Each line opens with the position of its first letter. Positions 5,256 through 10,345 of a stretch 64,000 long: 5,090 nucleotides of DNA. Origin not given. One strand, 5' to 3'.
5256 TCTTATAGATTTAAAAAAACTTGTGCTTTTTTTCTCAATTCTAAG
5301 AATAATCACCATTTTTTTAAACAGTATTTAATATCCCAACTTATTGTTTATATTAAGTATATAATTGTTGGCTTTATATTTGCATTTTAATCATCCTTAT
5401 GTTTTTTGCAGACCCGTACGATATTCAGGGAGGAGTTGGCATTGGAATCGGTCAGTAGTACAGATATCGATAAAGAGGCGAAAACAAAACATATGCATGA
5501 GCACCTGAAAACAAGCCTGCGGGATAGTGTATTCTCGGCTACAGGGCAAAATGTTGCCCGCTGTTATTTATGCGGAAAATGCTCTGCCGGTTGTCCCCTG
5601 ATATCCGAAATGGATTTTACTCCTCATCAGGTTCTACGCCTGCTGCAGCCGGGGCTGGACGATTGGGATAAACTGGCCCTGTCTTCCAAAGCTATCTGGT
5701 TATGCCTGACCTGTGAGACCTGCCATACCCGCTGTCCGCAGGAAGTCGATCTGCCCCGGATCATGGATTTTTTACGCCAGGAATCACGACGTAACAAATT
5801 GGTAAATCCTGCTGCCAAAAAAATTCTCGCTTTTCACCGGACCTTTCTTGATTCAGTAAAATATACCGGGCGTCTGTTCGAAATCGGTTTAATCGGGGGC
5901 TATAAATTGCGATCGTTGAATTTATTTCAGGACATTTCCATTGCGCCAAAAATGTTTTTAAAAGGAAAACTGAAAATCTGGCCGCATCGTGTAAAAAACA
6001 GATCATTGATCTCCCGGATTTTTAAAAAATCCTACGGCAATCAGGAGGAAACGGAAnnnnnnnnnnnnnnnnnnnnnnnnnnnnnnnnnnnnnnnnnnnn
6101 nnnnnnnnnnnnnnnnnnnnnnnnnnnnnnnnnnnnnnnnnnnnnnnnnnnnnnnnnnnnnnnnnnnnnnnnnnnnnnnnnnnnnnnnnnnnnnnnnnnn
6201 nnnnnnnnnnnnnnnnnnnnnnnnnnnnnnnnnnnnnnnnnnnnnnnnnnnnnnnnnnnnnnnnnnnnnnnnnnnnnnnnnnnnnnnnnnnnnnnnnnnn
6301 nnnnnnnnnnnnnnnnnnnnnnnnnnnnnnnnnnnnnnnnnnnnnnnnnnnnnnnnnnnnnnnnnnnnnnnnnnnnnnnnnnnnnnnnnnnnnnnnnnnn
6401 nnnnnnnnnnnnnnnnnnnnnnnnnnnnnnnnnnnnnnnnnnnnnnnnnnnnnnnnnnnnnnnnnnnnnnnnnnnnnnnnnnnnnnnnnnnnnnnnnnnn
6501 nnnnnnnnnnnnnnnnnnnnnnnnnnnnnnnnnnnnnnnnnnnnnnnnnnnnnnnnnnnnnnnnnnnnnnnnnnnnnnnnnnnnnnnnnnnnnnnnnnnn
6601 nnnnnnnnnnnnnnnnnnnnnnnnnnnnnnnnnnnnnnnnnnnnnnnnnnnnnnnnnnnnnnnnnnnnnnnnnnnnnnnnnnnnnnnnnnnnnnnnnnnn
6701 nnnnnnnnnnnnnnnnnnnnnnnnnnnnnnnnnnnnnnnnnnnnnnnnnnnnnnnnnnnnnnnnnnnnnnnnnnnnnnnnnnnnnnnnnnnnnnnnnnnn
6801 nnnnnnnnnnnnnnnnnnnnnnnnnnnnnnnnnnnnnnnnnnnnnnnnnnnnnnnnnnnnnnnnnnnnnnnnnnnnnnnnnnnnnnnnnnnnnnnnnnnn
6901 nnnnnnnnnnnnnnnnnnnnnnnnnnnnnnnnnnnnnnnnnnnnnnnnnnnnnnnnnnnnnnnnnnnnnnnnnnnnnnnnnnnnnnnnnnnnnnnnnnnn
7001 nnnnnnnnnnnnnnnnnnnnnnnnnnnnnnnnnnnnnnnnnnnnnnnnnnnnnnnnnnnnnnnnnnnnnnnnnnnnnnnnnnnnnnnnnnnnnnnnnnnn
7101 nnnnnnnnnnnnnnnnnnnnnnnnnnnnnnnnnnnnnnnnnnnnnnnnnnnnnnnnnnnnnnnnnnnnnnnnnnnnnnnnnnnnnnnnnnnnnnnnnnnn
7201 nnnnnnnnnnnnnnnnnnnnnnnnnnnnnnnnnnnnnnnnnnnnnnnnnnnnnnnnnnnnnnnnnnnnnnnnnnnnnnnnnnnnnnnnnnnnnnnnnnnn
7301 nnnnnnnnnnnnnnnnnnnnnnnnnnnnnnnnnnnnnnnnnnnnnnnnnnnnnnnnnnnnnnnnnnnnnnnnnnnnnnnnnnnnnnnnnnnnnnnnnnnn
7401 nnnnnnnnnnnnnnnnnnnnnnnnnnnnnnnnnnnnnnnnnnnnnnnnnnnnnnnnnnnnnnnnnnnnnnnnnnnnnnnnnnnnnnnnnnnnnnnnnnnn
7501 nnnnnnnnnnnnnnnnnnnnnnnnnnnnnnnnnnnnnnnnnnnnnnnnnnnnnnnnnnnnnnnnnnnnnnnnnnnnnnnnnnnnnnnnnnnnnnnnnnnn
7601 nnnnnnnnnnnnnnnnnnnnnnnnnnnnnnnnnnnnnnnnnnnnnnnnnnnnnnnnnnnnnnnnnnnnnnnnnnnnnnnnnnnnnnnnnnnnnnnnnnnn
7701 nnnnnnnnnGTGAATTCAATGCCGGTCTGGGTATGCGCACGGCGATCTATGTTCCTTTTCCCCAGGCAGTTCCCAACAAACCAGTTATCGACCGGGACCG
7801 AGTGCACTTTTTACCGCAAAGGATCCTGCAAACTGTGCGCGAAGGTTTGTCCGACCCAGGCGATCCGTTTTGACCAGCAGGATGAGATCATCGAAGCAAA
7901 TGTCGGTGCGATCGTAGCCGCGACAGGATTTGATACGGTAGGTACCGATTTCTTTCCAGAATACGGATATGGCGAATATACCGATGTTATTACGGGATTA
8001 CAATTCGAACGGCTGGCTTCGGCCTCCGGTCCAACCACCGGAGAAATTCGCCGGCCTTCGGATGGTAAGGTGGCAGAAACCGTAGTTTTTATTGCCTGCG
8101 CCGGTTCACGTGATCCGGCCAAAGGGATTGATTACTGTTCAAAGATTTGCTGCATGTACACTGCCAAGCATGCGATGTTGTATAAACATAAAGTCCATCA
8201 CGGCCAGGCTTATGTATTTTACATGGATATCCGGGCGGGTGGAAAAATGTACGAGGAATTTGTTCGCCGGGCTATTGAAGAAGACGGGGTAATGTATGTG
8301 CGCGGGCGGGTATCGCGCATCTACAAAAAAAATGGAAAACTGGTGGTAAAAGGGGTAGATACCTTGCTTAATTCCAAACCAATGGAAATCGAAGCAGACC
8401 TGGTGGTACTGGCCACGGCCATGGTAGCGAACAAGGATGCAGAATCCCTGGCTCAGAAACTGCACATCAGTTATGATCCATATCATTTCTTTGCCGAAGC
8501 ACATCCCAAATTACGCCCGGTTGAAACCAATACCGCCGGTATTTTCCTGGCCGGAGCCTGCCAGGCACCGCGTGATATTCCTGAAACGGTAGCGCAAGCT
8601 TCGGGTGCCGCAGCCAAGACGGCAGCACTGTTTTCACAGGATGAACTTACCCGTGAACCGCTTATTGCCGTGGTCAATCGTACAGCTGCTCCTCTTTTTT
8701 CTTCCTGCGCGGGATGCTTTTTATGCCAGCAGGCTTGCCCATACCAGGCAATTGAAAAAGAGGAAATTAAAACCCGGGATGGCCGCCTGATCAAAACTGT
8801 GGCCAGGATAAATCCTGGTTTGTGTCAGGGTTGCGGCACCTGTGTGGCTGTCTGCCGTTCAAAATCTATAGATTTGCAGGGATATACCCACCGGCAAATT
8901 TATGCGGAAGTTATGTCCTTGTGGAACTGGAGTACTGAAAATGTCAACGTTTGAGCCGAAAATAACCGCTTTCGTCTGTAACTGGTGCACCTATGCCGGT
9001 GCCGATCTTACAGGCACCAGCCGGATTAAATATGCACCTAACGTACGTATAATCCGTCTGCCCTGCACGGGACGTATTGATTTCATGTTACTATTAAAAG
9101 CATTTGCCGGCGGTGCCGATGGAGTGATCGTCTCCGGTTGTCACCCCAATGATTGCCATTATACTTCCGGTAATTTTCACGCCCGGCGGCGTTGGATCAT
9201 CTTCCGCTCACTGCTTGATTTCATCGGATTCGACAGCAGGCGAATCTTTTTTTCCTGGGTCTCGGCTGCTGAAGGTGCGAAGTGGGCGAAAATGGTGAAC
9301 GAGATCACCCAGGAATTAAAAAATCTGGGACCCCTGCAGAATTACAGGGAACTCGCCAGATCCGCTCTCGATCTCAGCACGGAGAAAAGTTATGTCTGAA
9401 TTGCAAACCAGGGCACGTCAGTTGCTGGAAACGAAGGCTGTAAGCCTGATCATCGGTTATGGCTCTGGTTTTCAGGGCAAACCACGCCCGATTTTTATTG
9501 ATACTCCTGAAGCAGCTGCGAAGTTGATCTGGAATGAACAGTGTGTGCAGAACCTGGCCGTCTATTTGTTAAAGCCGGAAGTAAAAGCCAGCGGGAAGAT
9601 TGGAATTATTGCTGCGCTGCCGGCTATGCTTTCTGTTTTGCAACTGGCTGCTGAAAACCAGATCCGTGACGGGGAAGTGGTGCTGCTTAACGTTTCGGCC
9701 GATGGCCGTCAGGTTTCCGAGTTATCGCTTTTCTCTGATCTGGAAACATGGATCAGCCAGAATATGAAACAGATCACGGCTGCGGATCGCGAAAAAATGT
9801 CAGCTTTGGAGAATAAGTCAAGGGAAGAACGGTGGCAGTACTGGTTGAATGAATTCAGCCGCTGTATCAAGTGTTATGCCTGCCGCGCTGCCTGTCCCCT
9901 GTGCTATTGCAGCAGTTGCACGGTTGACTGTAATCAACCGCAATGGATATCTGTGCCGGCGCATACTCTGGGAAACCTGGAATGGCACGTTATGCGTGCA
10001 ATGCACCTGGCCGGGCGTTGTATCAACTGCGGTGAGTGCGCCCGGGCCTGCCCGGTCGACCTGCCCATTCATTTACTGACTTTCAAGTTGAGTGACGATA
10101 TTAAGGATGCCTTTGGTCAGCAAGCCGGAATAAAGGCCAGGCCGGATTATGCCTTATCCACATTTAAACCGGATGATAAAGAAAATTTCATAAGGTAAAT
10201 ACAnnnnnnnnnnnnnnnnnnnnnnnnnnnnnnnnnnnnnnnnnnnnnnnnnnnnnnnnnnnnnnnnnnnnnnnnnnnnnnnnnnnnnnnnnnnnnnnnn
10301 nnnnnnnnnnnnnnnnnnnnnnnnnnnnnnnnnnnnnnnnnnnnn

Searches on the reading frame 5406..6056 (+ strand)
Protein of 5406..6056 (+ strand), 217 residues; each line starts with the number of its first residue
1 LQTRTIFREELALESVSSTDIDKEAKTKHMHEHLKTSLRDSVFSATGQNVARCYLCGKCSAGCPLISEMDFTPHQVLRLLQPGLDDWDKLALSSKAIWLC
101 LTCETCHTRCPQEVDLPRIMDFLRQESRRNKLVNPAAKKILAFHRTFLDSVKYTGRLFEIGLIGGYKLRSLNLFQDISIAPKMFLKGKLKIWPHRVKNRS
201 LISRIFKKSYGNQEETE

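Call 53: search_protein_families(library=pfam, proteins=[window:5406-6056:+], max_evalue=0.00001)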
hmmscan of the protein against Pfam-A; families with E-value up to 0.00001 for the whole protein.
window:5406-6056:+ (217 aa): 4 families
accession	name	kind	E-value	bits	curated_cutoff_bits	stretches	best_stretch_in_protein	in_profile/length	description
PF13183.11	Fer4_8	-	1.6e-11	45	27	1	50-114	2-68/68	4Fe-4S dicluster domain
PF13534.11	Fer4_17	-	2.2e-09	38.2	22.2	1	52-115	1-61/61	4Fe-4S dicluster domain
PF13237.11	Fer4_10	-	5.9e-07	29.8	25.5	0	49-65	5-21/53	4Fe-4S dicluster domain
PF13187.11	Fer4_9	-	2.6e-06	27.8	27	0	52-113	1-50/52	4Fe-4S dicluster domain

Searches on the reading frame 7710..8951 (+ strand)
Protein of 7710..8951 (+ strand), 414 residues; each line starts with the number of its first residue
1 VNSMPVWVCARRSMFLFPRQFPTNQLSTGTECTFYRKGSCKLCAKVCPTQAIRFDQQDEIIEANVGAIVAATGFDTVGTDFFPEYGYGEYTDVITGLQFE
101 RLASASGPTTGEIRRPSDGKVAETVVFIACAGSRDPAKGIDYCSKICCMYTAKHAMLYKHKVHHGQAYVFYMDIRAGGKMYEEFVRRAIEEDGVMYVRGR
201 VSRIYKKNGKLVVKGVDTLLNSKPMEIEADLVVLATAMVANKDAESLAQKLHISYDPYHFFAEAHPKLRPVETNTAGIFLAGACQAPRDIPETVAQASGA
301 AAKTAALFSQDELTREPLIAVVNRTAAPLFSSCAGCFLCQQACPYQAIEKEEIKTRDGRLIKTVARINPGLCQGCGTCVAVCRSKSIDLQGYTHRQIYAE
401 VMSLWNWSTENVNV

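Call 21: search_protein_families(library=pfam, proteins=[window:7710-8951:+])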
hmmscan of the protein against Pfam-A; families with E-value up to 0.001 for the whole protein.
window:7710-8951:+ (414 aa): 12 families
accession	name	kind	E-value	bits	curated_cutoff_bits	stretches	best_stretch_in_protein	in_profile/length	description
PF12838.12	Fer4_7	-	1.8e-12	48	27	1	333-384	2-50/52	4Fe-4S dicluster domain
PF00037.32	Fer4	-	6.5e-12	45.2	21.1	1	366-383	2-19/24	4Fe-4S binding domain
PF12837.12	Fer4_6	-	2.3e-08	34.1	25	1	364-382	1-19/24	4Fe-4S binding domain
PF13187.11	Fer4_9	-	7.3e-08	32.8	27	1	333-385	2-50/52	4Fe-4S dicluster domain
PF13484.11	Fer4_16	-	4.7e-07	30.9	30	0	38-57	3-21/66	4Fe-4S double cluster binding domain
PF13237.11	Fer4_10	-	2.4e-06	27.8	25.5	1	331-382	7-52/53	4Fe-4S dicluster domain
PF14697.11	Fer4_21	-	3.8e-06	27.4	35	1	332-383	7-52/59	4Fe-4S dicluster domain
PF12797.12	Fer4_2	-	6.2e-06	26.3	24.5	0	366-382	4-20/22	4Fe-4S binding domain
PF25160.1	LdpA_Fe-S-bd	-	7.6e-06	26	27.6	1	339-392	9-48/49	LdpA Fe-S cluster-binding domain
PF13183.11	Fer4_8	-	8.8e-06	26.6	27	1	331-384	3-66/68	4Fe-4S dicluster domain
PF07992.20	Pyr_redox_2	-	1.9e-05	24.7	26.1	1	175-299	179-289/291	Pyridine nucleotide-disulphide oxidoreductase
PF13534.11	Fer4_17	-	6.4e-05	23.9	22.2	0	324-346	37-59/61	4Fe-4S dicluster domain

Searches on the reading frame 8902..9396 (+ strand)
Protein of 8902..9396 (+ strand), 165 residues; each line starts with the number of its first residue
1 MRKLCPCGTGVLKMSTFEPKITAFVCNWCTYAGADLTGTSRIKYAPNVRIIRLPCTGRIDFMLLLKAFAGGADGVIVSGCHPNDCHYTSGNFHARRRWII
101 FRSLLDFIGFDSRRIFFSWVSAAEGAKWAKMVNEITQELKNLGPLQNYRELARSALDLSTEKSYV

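Call 21: search_protein_families(library=pfam, proteins=[window:8902-9396:+])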
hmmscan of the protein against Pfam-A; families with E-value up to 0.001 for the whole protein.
window:8902-9396:+ (165 aa): 1 family
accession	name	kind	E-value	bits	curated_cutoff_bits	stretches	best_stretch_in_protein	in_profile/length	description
PF02662.21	FlpD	-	1.2e-48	164.6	22.3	1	21-143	1-123/123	Methyl-viologen-reducing hydrogenase, delta subunit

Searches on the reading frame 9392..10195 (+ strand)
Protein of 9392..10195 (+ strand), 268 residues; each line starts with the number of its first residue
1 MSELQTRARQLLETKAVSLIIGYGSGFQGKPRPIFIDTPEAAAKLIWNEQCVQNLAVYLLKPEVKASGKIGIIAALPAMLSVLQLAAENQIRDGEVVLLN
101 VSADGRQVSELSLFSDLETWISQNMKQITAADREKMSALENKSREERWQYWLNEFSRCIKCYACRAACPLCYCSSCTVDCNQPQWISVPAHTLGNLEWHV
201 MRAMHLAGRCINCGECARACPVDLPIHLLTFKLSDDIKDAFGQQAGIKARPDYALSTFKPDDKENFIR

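Call 21: search_protein_families(library=pfam, proteins=[window:9392-10195:+])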
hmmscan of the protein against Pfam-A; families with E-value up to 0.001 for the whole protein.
window:9392-10195:+ (268 aa): 10 families
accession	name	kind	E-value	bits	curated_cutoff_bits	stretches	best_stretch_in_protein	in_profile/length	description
PF13187.11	Fer4_9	-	1.6e-08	34.8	27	1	173-223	5-50/52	4Fe-4S dicluster domain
PF13534.11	Fer4_17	-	3e-08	34.5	22.2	1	172-224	4-60/61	4Fe-4S dicluster domain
PF12838.12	Fer4_7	-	8.8e-08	32.9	27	1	173-223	5-51/52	4Fe-4S dicluster domain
PF12797.12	Fer4_2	-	4.4e-06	26.7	24.5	0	154-169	6-21/22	4Fe-4S binding domain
PF00037.32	Fer4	-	7.4e-06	26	21.1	1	208-223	6-21/24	4Fe-4S binding domain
PF12837.12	Fer4_6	-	0.00023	21.4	25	1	208-223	7-22/24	4Fe-4S binding domain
PF12800.12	Fer4_4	-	0.00057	20.5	24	0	208-222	2-16/17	4Fe-4S binding domain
PF25160.1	LdpA_Fe-S-bd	-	0.00069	19.8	27.6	1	176-224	1-42/49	LdpA Fe-S cluster-binding domain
PF13237.11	Fer4_10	-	0.0009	19.6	25.5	0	208-230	7-22/53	4Fe-4S dicluster domain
PF13183.11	Fer4_8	-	0.00098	20.1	27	0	155-223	2-67/68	4Fe-4S dicluster domain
